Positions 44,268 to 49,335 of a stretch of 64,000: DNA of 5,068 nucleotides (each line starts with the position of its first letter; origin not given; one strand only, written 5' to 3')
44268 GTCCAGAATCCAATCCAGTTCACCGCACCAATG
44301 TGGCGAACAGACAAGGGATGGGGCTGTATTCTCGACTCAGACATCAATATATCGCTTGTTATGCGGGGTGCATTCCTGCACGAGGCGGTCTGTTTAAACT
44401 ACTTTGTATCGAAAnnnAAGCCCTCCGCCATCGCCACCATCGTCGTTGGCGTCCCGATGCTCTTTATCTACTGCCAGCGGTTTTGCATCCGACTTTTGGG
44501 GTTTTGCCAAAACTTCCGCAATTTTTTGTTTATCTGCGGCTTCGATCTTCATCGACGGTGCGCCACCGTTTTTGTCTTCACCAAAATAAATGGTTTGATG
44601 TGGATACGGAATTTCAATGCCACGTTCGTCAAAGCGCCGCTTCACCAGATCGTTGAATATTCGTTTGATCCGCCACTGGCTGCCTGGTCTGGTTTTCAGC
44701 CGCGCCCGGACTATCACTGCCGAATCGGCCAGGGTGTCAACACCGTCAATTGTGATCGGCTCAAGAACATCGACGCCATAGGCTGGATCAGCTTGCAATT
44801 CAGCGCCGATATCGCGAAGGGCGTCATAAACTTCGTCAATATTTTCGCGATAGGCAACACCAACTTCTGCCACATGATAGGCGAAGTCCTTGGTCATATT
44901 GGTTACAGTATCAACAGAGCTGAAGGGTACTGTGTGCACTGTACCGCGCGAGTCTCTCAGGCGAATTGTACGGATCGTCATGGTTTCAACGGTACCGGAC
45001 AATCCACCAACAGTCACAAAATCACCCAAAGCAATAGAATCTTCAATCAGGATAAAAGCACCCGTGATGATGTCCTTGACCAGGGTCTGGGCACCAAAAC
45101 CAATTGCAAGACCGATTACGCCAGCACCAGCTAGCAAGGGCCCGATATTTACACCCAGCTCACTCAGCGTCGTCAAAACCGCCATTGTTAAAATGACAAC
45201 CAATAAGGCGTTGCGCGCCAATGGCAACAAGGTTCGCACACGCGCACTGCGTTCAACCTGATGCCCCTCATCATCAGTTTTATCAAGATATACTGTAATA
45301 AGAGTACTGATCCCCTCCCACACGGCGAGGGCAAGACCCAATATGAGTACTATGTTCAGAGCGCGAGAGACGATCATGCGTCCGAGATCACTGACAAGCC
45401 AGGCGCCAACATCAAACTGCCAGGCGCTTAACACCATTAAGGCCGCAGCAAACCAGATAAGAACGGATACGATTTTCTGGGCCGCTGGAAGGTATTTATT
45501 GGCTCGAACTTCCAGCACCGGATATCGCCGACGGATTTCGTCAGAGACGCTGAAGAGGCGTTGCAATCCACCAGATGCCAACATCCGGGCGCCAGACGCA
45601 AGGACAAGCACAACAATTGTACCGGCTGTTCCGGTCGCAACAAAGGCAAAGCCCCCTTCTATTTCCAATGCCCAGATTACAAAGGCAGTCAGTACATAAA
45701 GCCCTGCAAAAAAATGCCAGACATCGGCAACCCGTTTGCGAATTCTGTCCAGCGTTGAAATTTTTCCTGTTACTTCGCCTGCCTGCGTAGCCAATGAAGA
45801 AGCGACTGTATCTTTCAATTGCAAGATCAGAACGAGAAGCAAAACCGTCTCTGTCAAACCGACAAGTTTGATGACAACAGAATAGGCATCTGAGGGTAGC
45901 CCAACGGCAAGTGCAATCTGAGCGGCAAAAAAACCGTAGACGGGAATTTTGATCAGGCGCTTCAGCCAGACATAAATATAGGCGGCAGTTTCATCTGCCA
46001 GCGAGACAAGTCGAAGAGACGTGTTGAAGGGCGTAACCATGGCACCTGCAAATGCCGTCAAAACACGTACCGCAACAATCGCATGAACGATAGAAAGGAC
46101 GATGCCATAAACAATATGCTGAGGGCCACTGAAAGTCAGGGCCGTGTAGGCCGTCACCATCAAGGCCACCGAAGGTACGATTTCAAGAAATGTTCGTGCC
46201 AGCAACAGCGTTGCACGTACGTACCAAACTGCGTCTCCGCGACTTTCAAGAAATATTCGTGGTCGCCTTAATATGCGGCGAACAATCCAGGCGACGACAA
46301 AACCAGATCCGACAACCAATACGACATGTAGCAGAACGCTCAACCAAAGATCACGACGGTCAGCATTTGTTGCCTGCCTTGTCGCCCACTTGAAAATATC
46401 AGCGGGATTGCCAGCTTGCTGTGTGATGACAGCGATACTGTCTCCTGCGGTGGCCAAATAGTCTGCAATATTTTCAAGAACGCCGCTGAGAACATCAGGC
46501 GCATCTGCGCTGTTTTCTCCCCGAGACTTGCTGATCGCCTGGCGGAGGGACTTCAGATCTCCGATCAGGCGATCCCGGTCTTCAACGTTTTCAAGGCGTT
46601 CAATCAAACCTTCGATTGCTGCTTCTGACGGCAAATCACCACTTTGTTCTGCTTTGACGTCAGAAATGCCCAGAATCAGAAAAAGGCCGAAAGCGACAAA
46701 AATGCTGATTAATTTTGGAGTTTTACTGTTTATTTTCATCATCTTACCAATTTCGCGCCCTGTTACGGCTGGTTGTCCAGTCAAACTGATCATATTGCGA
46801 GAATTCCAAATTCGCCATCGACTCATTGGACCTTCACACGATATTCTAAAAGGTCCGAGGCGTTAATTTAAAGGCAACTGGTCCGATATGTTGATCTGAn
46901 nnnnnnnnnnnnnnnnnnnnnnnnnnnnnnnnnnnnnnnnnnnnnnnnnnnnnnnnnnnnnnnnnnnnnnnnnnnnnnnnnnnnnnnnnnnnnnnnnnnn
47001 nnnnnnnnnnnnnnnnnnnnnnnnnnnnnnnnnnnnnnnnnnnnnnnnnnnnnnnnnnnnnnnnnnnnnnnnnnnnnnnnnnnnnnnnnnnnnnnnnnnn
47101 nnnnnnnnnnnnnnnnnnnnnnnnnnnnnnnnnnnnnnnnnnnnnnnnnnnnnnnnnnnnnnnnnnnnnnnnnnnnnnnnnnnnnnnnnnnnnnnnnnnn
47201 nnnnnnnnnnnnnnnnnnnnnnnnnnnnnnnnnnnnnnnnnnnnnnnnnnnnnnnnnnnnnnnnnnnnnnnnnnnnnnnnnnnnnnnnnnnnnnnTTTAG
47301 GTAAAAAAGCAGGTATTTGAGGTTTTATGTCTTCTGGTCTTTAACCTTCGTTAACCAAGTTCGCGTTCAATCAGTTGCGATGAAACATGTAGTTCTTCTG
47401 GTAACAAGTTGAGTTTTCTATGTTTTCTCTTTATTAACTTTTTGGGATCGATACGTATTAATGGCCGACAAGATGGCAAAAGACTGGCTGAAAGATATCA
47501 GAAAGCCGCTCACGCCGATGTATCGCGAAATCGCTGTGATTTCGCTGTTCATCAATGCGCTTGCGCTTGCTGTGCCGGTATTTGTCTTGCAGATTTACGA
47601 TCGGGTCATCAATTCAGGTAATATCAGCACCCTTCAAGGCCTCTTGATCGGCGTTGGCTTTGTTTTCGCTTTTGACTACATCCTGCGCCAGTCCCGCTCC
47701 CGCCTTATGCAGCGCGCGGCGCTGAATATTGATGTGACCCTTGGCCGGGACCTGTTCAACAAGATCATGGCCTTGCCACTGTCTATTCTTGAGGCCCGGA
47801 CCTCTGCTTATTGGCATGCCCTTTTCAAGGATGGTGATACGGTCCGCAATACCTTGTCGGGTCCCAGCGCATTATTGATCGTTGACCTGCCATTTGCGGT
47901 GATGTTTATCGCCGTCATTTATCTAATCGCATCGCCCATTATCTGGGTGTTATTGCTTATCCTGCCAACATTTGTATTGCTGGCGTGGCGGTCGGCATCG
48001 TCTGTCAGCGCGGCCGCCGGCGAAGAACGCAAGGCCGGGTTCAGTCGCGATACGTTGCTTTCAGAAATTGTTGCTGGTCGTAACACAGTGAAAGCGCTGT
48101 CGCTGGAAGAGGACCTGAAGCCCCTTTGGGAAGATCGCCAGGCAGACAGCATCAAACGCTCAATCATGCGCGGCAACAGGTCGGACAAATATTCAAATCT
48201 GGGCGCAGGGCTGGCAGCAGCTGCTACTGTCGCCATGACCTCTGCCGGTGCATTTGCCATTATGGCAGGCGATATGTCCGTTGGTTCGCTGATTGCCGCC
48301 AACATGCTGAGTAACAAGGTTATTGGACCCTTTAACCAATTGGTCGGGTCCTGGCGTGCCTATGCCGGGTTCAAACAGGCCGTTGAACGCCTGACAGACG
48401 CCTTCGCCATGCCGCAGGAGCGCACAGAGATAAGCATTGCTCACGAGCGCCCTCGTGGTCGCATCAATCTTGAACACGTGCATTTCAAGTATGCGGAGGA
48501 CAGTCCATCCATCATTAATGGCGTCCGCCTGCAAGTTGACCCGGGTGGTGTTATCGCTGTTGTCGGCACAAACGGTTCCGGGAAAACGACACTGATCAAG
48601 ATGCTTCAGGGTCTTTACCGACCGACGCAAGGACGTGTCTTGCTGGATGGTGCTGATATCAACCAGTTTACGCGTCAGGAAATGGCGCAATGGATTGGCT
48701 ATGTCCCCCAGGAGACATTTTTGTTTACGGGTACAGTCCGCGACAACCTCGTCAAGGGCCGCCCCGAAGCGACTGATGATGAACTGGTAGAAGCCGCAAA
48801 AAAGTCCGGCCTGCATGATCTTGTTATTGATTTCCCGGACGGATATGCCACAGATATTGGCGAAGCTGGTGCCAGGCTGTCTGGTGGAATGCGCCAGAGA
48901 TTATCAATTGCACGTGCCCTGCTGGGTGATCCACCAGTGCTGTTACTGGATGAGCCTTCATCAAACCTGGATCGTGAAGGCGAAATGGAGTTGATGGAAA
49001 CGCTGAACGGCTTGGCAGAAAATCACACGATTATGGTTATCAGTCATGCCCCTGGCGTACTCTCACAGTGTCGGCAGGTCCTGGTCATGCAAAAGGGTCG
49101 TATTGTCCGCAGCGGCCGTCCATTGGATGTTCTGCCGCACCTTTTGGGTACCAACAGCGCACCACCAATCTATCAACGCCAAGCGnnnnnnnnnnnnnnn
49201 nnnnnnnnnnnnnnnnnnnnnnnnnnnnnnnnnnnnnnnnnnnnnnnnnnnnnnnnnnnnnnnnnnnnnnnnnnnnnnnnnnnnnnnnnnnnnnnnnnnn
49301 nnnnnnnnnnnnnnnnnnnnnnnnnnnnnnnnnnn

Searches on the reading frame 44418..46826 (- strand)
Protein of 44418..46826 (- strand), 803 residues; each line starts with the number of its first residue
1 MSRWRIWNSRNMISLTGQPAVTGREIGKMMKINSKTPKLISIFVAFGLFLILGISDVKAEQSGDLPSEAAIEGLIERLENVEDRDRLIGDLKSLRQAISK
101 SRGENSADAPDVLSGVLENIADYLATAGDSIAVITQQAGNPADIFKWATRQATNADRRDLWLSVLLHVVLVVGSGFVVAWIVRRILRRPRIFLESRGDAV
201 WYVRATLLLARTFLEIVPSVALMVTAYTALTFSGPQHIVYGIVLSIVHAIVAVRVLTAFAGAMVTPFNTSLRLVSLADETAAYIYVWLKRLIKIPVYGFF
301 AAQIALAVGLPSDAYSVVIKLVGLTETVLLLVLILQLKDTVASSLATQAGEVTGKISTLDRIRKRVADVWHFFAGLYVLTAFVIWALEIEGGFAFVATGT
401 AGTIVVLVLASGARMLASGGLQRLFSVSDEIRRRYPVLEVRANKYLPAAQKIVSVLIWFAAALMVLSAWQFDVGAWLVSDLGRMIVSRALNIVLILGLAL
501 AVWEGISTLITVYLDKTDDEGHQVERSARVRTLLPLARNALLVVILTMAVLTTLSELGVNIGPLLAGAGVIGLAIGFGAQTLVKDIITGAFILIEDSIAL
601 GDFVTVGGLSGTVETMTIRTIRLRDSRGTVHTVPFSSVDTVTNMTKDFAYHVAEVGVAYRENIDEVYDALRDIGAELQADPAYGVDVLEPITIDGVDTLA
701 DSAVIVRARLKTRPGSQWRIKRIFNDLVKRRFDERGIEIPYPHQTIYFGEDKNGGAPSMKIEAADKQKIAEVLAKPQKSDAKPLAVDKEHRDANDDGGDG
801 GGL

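Call 15: search_protein_families(library=pfam, proteins=[window:44418-46826:-], max_evalue=0.001)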
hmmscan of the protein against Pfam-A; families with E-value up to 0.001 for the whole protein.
window:44418-46826:- (803 aa): 4 families
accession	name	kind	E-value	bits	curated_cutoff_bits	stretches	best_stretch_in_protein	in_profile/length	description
PF25392.1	MS_channel_TM1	-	4.1e-20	72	27.1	1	400-476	2-79/79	Mechanosensitive ion channel, transmembrane helix 1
PF00924.24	MS_channel_2nd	-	2.5e-15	56.8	20.2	1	581-645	1-67/68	Mechanosensitive ion channel, beta-domain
PF21088.3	MS_channel_1st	-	2.4e-09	37.4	23.1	1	540-580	2-42/42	Mechanosensitive ion channel, transmembrane helices 2/3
PF21082.3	MS_channel_3rd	-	6.4e-06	26.9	21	1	652-739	2-88/88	Mechanosensitive ion channel MscS, C-terminal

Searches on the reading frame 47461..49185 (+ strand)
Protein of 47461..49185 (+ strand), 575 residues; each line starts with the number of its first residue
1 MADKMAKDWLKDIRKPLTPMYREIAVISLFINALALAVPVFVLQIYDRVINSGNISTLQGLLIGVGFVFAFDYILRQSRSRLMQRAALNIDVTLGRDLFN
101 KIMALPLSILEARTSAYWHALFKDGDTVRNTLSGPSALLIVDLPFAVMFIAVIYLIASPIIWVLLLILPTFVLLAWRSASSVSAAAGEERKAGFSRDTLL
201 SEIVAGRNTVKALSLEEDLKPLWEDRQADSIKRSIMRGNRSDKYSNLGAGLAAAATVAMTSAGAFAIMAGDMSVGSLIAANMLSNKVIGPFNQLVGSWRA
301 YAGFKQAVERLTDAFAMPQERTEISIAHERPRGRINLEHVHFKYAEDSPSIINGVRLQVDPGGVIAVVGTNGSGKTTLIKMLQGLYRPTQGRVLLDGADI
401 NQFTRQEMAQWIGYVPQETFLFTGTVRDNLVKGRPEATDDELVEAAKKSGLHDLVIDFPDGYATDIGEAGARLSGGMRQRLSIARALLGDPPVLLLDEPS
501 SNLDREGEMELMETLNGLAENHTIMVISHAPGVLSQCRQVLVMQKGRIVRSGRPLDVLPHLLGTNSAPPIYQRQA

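Call 15: search_protein_families(library=pfam, proteins=[window:47461-49185:+], max_evalue=0.001)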
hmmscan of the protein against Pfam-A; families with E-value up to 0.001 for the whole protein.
window:47461-49185:+ (575 aa): 7 families
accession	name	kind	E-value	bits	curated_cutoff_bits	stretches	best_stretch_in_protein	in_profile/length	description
PF00005.33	ABC_tran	-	6.6e-35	121.1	25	1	353-500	2-136/137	ABC transporter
PF00664.28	ABC_membrane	-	2.2e-24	87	28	1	25-290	5-273/274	ABC transporter transmembrane region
PF13304.12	AAA_21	-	2.5e-07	31.5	27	0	473-535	238-304/304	AAA domain, putative AbiEii toxin, Type IV TA system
PF02463.25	SMC_N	-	1.4e-06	28.3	40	0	474-544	138-212/220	RecF/RecN/SMC N terminal domain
PF13401.12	AAA_22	-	0.00023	21.9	27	0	362-516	5-105/130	AAA domain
PF13191.12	AAA_16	-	0.0006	20.8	32.6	0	363-526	25-166/167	AAA ATPase domain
PF13555.12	AAA_29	-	0.00064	19.9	27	0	354-385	14-45/61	P-loop containing region of AAA domain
